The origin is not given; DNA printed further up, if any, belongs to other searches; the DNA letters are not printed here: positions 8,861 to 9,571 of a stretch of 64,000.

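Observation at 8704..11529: AT-flanked 3-kb islet between gpsA and gatB carrying an orphan FlgC-like rod protein and a membrane-anchored SNase-like protein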

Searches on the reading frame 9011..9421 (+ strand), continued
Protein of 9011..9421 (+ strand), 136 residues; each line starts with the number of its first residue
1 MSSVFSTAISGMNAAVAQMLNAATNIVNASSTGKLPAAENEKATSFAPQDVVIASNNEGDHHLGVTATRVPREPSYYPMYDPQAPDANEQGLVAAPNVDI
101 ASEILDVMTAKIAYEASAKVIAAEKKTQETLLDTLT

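Call 72: search_protein_families(library=ncbifam, proteins=[L006:8001-8411:+, L008:8001-8411:+, P0018, P0052], max_evalue=0.001)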
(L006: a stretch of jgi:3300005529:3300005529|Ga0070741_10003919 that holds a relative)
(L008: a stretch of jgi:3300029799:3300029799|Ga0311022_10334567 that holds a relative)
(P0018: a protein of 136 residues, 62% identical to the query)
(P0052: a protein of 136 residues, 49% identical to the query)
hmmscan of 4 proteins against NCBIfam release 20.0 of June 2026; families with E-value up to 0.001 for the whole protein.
L006:8001-8411:+ (136 aa): 14 families
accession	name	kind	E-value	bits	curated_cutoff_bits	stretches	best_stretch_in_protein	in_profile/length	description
TIGR01395.1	FlgC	equivalog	8.3e-18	65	102.1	1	6-134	5-135/137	flagellar basal body rod protein FlgC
NF004238.1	PRK05682.1-1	equivalog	2.2e-10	40.4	400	2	7-33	5-31/414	flagellar hook protein FlgE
NF009275.1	PRK12632.1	equivalog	7e-10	39.4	170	1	76-134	69-127/130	flagellar basal body rod protein FlgC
NF004240.1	PRK05682.1-4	equivalog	1.6e-08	34.3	472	0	90-135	398-443/443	flagellar hook protein FlgE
NF004241.1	PRK05682.1-5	equivalog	1.7e-07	30.8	469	0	91-135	401-445/446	flagellar hook protein FlgE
NF005286.1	PRK06803.1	equivalog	2e-07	30.5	467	1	90-133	357-400/402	flagellar hook protein FlgE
NF004243.1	PRK05682.2-2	equivalog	3.9e-06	26.2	801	0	6-33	8-35/420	flagellar hook protein FlgE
NF009279.0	PRK12637.1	equivalog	1.1e-05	24.4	663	0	93-134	431-472/473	flagellar hook protein FlgE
TIGR02490.1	flgF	equivalog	3e-05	23.7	178.5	0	7-33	3-29/218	flagellar basal-body rod protein FlgF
NF009278.1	PRK12636.1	equivalog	6.4e-05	22.6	350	0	87-135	214-262/263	flagellar basal body rod protein FlgG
TIGR02488.1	flgG_G_neg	equivalog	7.6e-05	22.3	252.75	0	89-131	213-255/259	flagellar basal-body rod protein FlgG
TIGR03506.1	FlgEFG_subfam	subfamily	0.00016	21.5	70.25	1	5-33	3-31/351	flagellar hook-basal body complex protein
TIGR02489.1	flgE_epsilon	equivalog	0.00058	18.5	412.85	0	96-135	679-718/719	flagellar hook protein FlgE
TIGR02492.1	flgK_ends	equivalog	0.00069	19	170.75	0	6-33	4-31/437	flagellar hook-associated protein FlgK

L008:8001-8411:+ (136 aa): 10 families
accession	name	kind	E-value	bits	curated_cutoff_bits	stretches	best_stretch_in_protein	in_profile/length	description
TIGR01395.1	FlgC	equivalog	9.3e-19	68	102.1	1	4-133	3-134/137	flagellar basal body rod protein FlgC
NF009275.1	PRK12632.1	equivalog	2e-10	41.1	170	1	2-135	5-128/130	flagellar basal body rod protein FlgC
NF004238.1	PRK05682.1-1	equivalog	2e-07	30.7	400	1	93-131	372-410/414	flagellar hook protein FlgE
NF004243.1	PRK05682.2-2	equivalog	5.8e-07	28.9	801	1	95-135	379-415/420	flagellar hook protein FlgE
NF005286.1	PRK06803.1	equivalog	2.9e-06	26.7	467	1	89-134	356-401/402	flagellar hook protein FlgE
TIGR02488.1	flgG_G_neg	equivalog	7.7e-06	25.6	252.75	1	84-128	208-252/259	flagellar basal-body rod protein FlgG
NF009456.0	PRK12816.1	equivalog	2.8e-05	23.9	416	0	66-127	194-255/264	flagellar basal body rod protein FlgG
NF009279.0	PRK12637.1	equivalog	0.00035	19.4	663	1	93-129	431-467/473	flagellar hook protein FlgE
NF004242.0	PRK05682.2-1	equivalog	0.00073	18.4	365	0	92-133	378-419/422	flagellar hook protein FlgE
NF009278.1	PRK12636.1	equivalog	0.001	18.7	350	0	49-127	174-254/263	flagellar basal body rod protein FlgG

P0018 (136 aa): 10 families
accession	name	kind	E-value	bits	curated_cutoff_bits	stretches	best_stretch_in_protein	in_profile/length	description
TIGR01395.1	FlgC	equivalog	1.8e-20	73.6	102.1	1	3-128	2-129/137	flagellar basal body rod protein FlgC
NF009275.1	PRK12632.1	equivalog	1.4e-11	44.9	170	1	2-135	5-128/130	flagellar basal body rod protein FlgC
NF004238.1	PRK05682.1-1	equivalog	8.5e-09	35.2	400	1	93-133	372-412/414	flagellar hook protein FlgE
NF005286.1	PRK06803.1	equivalog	5.7e-08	32.3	467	1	91-134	358-401/402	flagellar hook protein FlgE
NF004243.1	PRK05682.2-2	equivalog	1.3e-07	31.1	801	0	5-33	7-35/420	flagellar hook protein FlgE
NF004241.1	PRK05682.1-5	equivalog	1.4e-05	24.4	469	0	92-125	402-435/446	flagellar hook protein FlgE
NF004240.1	PRK05682.1-4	equivalog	6.6e-05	22.4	472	0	5-34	3-32/443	flagellar hook protein FlgE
NF009278.1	PRK12636.1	equivalog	0.00023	20.8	350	0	90-125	217-252/263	flagellar basal body rod protein FlgG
TIGR02488.1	flgG_G_neg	equivalog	0.00054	19.5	252.75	0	6-33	3-30/259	flagellar basal-body rod protein FlgG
TIGR03506.1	FlgEFG_subfam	subfamily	0.00077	19.3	70.25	0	4-33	2-31/351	flagellar hook-basal body complex protein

P0052 (136 aa): 4 families
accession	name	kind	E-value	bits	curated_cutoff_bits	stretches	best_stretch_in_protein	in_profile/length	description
TIGR01395.1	FlgC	equivalog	1.2e-15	58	102.1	1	4-133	3-134/137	flagellar basal body rod protein FlgC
NF009275.1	PRK12632.1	equivalog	1.9e-11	44.4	170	1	4-135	7-128/130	flagellar basal body rod protein FlgC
NF005286.1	PRK06803.1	equivalog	4.7e-07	29.3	467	1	91-135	358-402/402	flagellar hook protein FlgE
NF004243.1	PRK05682.2-2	equivalog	7.2e-05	22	801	0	95-131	379-415/420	flagellar hook protein FlgE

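Call 77: find_encoding_contigs(protein=P0070, flank=5000, max_places=1)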
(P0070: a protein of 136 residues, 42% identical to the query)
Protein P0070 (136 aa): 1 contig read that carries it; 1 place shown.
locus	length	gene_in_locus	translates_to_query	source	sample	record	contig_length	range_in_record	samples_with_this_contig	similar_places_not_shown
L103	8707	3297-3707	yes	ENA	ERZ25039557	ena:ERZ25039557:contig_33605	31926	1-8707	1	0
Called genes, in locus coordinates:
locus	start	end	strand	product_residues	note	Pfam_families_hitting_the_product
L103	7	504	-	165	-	PF01245:Ribosomal_L19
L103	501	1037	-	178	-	PF01746:tRNA_m1G_MT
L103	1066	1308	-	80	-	-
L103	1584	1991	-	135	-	-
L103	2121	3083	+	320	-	PF08100:Dimerisation, PF00891:Methyltransf_2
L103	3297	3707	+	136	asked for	PF00460:Flg_bb_rod (faint), PF06429:Flg_bbr_C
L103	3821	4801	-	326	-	PF03401:TctC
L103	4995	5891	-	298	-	PF00126:HTH_1, PF03466:LysR_substrate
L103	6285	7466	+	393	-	PF04339:FemAB_like, PF13480:Acetyltransf_6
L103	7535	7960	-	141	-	PF00903:Glyoxalase (weak), PF06983:3-dmu-9_3-mt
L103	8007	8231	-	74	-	-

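Call 78: find_encoding_contigs(protein=P0102, flank=5000, max_places=1)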
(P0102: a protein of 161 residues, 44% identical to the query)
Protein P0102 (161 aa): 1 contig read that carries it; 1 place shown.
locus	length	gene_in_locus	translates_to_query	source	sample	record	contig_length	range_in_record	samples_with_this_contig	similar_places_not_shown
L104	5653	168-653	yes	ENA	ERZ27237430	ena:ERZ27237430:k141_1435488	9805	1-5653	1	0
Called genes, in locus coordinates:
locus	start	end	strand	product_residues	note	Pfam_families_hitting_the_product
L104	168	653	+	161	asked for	PF00460:Flg_bb_rod (weak), PF06429:Flg_bbr_C (weak)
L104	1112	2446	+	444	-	PF25199:nSTAND_NTPase5 (faint), PF00005:ABC_tran, PF13191:AAA_16 (weak), PF13304:AAA_21 (faint), PF22784:PTP-SAK, PF22785:Tc-R-P, PF00782:DSPc (weak)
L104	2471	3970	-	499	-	PF00350:Dynamin_N, PF01926:MMR_HSR1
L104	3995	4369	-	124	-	-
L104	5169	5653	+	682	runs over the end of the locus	PF00350:Dynamin_N, PF01926:MMR_HSR1 (faint), PF00009:GTP_EFTU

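Call 82: search_protein_families(library=padloc, proteins=[window:9011-9421:+], max_evalue=0.01)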
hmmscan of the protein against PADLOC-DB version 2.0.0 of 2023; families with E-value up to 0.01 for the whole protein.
window:9011-9421:+ (136 aa): 0 families

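Call 83: search_protein_families(library=phrogs, proteins=[window:9011-9421:+], max_evalue=0.01)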
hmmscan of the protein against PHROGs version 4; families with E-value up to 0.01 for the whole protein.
window:9011-9421:+ (136 aa): 0 families

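Call 100: search_dna_similar(query=L006:8001-8411:+, collection=plasmids, mode=protein, max_evalue=1e-10, max_rows=15)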
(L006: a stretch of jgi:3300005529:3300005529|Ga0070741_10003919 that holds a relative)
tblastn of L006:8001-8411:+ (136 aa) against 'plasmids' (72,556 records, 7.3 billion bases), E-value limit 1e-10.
Records with a match: 5; places in all: 5; records where one place covers at least 80% of the query: 5.
Best place of each record, by identity: <60% 5.
By first word of the organism name: Azospirillum 5.
By predicted mobility (MOB-suite, as given by PLSDB): non-mobilizable 3; mobilizable 2.
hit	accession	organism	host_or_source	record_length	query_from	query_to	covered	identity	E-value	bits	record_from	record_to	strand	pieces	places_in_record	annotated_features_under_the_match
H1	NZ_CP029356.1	Azospirillum thermophilum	cell culture,hot spring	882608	3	135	98%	47.4%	3e-21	95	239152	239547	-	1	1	flagellar basal body rod C-terminal domain-containing protein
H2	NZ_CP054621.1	Azospirillum oryzae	cell culture,soil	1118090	7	135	95%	44.2%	1e-16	82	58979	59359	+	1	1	record has no annotation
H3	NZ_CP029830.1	Azospirillum ramasamyi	single cell,Cow dung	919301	1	135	99%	42.2%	1e-14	76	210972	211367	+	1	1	flagellar basal body rod C-terminal domain-containing protein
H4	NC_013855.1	Azospirillum sp. B510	-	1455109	7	135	95%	42.6%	2e-15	78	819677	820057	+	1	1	record has no annotation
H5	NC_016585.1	Azospirillum lipoferum 4B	-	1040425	7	135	95%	41.9%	8e-14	74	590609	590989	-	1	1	none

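Call 101: get_annotated_region(hit=H1, flank=5000)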
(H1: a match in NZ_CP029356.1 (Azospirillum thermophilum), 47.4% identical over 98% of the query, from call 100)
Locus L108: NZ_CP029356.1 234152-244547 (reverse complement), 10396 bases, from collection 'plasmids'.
description: Azospirillum thermophilum strain CFH 70021 plasmid unnamed1
organism: Azospirillum thermophilum (NCBI taxid 2202148)
taxonomy: Bacteria; Pseudomonadota; Alphaproteobacteria; Rhodospirillales; Azospirillaceae; Azospirillum; Azospirillum thermophilum
host: -; source: cell culture,hot spring; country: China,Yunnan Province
typing (MOB-suite, as given by PLSDB): non-mobilizable
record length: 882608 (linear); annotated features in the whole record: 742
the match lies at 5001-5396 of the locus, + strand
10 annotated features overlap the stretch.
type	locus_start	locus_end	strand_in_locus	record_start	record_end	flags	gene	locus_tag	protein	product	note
CDS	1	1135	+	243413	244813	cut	-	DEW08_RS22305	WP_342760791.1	MFS transporter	-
CDS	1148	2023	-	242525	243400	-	-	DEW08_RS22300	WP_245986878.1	protein phosphatase 2C domain-containing protein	-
CDS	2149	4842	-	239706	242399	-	-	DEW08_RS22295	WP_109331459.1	tetratricopeptide repeat protein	-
CDS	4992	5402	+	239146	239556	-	-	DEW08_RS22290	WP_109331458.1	flagellar basal body rod C-terminal domain-containing protein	-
CDS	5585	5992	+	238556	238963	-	-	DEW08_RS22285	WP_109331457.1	hypothetical protein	-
CDS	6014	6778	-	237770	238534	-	-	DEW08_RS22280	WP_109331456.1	metallophosphoesterase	-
CDS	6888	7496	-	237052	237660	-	-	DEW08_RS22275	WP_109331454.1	hypothetical protein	-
CDS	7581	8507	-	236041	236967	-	-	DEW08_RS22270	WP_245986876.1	hypothetical protein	-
CDS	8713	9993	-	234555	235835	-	-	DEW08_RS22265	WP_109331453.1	FAD-binding oxidoreductase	-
CDS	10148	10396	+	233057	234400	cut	-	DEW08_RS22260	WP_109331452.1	glutamine synthetase family protein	GO:0006542 - glutamine biosynthetic process [Evidence IEA]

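Call 102: get_annotated_region(hit=H3, flank=5000)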
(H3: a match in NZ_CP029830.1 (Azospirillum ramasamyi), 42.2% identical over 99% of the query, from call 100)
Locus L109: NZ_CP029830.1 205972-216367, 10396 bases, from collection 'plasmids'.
description: Azospirillum ramasamyi strain M2T2B2 plasmid unnamed1, complete sequence
organism: Azospirillum ramasamyi (NCBI taxid 682998)
taxonomy: Bacteria; Pseudomonadota; Alphaproteobacteria; Rhodospirillales; Azospirillaceae; Azospirillum; Azospirillum ramasamyi
host: -; source: single cell,Cow dung; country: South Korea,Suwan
typing (MOB-suite, as given by PLSDB): non-mobilizable
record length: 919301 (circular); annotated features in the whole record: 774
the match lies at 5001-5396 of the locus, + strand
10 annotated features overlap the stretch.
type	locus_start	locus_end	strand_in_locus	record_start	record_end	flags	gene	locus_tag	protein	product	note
CDS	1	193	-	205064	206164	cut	-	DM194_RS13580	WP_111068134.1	TRAP transporter substrate-binding protein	-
CDS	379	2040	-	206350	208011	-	-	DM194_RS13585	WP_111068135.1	alpha-amylase family glycosyl hydrolase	GO:0005975 - carbohydrate metabolic process [Evidence IEA]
CDS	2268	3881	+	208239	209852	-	-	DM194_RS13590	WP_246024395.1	DUF4384 domain-containing protein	-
CDS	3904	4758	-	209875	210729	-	-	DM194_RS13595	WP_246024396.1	protein phosphatase 2C domain-containing protein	-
CDS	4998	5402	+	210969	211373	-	-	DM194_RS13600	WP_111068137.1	flagellar basal body rod C-terminal domain-containing protein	-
CDS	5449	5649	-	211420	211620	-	-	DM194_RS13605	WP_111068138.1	hypothetical protein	-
CDS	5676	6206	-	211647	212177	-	-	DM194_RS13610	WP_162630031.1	hypothetical protein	-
CDS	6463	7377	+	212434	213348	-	-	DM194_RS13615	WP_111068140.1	tetratricopeptide repeat protein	-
CDS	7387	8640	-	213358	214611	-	-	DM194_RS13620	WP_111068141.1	tetratricopeptide repeat protein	-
CDS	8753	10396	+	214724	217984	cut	-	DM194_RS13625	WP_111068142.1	tetratricopeptide repeat protein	-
